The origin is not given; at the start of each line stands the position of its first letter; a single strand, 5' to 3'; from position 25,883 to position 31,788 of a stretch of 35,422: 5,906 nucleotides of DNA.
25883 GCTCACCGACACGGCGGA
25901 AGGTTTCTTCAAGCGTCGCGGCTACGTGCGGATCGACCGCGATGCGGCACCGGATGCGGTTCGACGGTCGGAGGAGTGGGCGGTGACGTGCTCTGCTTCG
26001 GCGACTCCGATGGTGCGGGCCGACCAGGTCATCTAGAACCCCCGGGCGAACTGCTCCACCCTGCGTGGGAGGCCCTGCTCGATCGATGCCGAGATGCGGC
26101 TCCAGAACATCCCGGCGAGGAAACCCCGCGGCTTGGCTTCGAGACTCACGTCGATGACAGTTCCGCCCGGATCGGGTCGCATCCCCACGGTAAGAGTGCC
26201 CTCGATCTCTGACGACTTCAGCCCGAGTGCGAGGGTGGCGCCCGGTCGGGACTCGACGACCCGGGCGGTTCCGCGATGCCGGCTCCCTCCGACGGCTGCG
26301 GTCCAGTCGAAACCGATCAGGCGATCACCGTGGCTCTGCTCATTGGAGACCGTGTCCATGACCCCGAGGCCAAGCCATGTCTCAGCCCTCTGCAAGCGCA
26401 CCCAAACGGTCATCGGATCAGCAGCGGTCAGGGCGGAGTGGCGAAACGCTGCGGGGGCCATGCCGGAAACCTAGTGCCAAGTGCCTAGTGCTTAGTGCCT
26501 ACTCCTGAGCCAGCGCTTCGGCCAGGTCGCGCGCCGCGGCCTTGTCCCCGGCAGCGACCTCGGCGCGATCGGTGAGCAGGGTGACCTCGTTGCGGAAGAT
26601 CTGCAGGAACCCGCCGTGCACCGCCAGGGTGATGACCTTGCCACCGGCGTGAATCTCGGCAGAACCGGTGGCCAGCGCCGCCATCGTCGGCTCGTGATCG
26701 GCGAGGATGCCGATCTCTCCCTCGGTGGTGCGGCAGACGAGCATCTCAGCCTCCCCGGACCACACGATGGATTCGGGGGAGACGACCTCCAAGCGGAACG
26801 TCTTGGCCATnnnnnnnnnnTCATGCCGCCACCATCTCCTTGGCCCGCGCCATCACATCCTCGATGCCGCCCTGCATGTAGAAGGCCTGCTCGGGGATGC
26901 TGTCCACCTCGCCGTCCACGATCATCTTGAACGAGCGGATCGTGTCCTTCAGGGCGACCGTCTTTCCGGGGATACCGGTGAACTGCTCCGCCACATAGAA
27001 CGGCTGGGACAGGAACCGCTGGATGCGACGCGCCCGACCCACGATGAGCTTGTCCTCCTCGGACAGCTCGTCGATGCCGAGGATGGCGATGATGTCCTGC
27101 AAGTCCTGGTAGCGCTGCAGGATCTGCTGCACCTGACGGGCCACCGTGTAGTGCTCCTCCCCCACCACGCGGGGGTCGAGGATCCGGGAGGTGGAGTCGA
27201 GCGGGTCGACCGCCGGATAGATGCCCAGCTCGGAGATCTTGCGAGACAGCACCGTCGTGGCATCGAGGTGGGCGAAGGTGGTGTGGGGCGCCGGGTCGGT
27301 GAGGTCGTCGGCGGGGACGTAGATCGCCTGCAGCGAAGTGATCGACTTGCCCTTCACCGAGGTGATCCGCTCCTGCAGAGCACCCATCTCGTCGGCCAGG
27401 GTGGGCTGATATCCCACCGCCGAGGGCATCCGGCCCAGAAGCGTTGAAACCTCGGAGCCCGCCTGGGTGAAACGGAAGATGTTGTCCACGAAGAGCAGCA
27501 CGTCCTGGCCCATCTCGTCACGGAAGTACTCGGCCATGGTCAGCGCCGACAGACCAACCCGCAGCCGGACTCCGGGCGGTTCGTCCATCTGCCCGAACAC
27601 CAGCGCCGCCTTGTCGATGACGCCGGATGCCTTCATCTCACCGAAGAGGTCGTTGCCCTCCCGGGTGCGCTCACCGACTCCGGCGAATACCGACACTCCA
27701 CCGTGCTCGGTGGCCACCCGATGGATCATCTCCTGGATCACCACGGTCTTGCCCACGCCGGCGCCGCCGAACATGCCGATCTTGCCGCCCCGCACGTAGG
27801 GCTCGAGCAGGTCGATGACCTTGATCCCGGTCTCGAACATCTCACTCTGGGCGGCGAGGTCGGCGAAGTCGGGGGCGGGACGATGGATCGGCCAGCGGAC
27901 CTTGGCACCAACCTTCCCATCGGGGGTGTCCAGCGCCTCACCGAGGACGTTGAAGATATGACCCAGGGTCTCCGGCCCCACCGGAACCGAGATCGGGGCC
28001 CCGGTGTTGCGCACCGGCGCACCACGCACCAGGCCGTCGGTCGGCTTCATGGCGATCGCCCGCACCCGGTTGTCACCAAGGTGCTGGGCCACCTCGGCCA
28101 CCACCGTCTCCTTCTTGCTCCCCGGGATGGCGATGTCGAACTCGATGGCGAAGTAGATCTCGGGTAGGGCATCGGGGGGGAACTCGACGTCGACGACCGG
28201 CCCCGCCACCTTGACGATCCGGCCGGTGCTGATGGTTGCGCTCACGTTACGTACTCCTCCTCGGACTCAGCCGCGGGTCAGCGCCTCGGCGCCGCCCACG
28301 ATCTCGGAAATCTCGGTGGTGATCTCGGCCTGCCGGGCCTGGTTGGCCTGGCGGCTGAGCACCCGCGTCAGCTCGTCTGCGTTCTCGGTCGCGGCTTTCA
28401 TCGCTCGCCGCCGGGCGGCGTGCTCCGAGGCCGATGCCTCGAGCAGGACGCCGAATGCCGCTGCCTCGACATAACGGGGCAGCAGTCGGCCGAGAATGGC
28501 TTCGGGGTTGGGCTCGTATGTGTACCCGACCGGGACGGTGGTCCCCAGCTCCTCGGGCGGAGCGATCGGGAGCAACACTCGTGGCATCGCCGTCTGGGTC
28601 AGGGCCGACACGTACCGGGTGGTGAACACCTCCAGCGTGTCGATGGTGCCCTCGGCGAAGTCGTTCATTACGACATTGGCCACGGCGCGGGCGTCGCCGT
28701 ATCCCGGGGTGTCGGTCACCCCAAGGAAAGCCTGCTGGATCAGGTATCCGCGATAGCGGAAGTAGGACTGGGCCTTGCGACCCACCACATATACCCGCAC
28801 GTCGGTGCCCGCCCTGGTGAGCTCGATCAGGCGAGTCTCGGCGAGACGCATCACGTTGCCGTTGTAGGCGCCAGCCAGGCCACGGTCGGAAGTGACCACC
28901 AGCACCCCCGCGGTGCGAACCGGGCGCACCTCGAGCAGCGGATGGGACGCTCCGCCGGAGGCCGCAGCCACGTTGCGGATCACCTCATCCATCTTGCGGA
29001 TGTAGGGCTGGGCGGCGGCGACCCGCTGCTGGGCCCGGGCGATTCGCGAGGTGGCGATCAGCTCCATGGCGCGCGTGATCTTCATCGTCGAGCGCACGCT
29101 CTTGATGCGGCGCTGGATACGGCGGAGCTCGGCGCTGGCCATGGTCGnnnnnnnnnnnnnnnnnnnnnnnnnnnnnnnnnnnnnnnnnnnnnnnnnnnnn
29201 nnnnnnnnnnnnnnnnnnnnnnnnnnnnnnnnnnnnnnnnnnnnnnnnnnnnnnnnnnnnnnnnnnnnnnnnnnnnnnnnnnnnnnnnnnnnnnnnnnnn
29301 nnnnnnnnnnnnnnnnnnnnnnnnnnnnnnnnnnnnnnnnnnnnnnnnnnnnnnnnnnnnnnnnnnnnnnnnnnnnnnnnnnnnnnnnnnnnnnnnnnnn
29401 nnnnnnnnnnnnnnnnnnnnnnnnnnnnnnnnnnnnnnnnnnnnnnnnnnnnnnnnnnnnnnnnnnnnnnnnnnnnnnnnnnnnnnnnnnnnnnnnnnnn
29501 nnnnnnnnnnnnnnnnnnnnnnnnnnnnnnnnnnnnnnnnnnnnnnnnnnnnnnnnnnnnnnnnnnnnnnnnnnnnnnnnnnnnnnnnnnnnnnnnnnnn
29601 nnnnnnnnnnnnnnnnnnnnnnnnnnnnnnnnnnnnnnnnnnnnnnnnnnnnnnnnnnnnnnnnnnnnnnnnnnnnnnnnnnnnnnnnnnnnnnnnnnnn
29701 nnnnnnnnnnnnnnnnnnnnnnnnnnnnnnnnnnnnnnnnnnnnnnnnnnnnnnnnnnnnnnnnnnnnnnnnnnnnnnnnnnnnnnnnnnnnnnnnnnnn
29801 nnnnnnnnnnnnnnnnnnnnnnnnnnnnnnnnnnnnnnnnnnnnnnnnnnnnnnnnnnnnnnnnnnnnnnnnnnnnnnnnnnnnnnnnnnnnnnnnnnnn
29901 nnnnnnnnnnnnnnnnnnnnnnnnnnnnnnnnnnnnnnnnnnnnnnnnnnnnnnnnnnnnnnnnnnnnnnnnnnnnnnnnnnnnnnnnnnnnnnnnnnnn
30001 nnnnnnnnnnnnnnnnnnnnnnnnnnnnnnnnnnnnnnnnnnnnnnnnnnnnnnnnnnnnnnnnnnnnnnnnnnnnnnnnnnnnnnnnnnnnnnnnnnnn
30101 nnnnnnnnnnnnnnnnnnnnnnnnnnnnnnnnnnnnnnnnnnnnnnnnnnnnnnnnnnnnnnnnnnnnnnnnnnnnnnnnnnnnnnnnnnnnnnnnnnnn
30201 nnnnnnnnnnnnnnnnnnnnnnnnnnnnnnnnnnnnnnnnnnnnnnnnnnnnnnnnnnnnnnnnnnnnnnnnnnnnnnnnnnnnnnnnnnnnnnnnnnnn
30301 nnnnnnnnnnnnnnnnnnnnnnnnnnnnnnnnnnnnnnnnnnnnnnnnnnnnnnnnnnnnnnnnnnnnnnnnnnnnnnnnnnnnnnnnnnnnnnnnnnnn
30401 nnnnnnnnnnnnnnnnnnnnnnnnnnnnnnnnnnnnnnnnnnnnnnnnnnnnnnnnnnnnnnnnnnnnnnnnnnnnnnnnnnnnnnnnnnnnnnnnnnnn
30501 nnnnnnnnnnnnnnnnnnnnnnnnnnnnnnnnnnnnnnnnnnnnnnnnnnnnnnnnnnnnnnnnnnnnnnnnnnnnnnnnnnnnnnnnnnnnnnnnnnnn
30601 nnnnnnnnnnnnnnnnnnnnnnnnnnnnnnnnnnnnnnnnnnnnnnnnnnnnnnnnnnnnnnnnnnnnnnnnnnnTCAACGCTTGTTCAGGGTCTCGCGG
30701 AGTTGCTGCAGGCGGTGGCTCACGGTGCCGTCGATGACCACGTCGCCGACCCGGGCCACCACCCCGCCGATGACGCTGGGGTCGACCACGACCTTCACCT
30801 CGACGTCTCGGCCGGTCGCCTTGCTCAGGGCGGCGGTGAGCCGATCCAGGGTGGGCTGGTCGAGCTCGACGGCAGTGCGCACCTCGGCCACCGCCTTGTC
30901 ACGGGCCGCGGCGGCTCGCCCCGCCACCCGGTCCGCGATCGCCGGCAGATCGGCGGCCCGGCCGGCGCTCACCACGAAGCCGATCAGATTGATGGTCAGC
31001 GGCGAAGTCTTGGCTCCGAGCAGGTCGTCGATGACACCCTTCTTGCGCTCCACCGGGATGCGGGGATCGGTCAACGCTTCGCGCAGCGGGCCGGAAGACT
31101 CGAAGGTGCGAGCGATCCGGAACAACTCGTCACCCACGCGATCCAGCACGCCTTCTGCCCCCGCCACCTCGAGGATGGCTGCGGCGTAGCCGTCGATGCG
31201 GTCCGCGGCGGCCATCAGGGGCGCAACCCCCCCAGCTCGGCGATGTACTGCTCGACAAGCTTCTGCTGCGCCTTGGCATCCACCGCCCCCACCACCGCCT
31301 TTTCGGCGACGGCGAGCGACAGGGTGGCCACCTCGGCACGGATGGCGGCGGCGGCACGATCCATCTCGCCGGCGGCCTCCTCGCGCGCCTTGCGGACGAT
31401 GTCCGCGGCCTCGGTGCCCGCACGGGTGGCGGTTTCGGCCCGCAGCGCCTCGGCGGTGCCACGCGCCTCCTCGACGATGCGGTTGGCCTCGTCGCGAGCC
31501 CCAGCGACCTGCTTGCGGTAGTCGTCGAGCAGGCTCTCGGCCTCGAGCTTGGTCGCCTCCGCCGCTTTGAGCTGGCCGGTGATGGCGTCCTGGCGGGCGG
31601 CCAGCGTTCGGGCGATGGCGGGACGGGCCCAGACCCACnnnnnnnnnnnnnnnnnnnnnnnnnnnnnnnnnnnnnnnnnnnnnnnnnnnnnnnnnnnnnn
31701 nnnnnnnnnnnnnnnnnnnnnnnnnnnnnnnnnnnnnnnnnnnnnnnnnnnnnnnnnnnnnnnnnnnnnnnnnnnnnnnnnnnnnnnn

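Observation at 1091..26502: Recurrent intergenic tandem heptamer arrays, each spacer with its own unit, positioned at stop codons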

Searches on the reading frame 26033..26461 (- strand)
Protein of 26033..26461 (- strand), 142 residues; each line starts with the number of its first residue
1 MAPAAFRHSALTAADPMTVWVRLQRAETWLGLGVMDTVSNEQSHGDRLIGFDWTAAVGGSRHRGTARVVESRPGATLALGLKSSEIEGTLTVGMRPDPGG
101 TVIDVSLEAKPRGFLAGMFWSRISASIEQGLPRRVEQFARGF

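Call 12: search_protein_families(library=pfam, proteins=[window:26033-26461:-])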
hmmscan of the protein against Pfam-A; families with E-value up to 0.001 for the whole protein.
window:26033-26461:- (142 aa): 1 family
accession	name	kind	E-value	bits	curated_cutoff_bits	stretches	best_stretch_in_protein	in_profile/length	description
PF10604.15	Polyketide_cyc2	-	0.00024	21.8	27.4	1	5-131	3-134/142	Polyketide cyclase / dehydrase and lipid transport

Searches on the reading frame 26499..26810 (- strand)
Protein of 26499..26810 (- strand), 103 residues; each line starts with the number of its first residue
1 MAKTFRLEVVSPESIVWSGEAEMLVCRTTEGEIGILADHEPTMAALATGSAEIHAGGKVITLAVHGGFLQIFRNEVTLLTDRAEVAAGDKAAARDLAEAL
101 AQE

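Call 12: search_protein_families(library=pfam, proteins=[window:26499-26810:-])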
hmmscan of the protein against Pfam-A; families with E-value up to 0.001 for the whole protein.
window:26499-26810:- (103 aa): 1 family
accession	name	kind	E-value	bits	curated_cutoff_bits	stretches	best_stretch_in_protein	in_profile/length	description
PF02823.21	ATP-synt_DE_N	-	2.9e-25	88.5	27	1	5-83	1-80/80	ATP synthase, Delta/Epsilon chain, beta-sandwich domain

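Call 35: find_encoding_contigs(protein=window:26499-26810:-, flank=10000, max_places=10)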
Protein window:26499-26810:- (103 aa): 1 contig read that carries it; 1 place shown.
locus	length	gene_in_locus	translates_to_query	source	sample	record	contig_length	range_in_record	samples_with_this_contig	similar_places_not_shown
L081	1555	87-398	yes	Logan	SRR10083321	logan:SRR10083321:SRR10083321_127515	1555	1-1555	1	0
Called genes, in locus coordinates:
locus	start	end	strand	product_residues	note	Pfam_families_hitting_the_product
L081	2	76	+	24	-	?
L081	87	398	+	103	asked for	PF02823:ATP-synt_DE_N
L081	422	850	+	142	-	-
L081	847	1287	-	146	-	PF00583:Acetyltransf_1, PF13673:Acetyltransf_10 (weak), PF13508:Acetyltransf_7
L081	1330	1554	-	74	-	?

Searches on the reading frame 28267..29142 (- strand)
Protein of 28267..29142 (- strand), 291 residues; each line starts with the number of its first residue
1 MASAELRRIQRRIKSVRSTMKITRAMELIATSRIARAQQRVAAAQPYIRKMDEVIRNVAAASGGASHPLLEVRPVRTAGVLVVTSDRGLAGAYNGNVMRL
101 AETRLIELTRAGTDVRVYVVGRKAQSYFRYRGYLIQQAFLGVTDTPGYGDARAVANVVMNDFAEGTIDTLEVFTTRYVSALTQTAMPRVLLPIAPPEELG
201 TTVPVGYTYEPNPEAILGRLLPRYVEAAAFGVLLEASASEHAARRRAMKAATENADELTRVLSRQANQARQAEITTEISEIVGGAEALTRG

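Call 12: search_protein_families(library=pfam, proteins=[window:28267-29142:-])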
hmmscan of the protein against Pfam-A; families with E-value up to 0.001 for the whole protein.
window:28267-29142:- (291 aa): 1 family
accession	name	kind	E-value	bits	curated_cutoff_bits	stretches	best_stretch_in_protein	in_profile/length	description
PF00231.24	ATP-synt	-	1e-93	314.6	39.9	1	6-288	2-285/285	ATP synthase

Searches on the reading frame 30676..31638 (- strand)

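Call 12: search_protein_families(library=pfam, proteins=[window:30676-31638:-])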
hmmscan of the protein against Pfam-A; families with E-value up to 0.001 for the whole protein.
window:30676-31638:- (320 aa): 1 family
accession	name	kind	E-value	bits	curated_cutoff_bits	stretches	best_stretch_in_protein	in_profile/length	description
PF00213.23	OSCP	-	3.1e-43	148.2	22.3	1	151-317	5-172/172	ATP synthase delta (OSCP) subunit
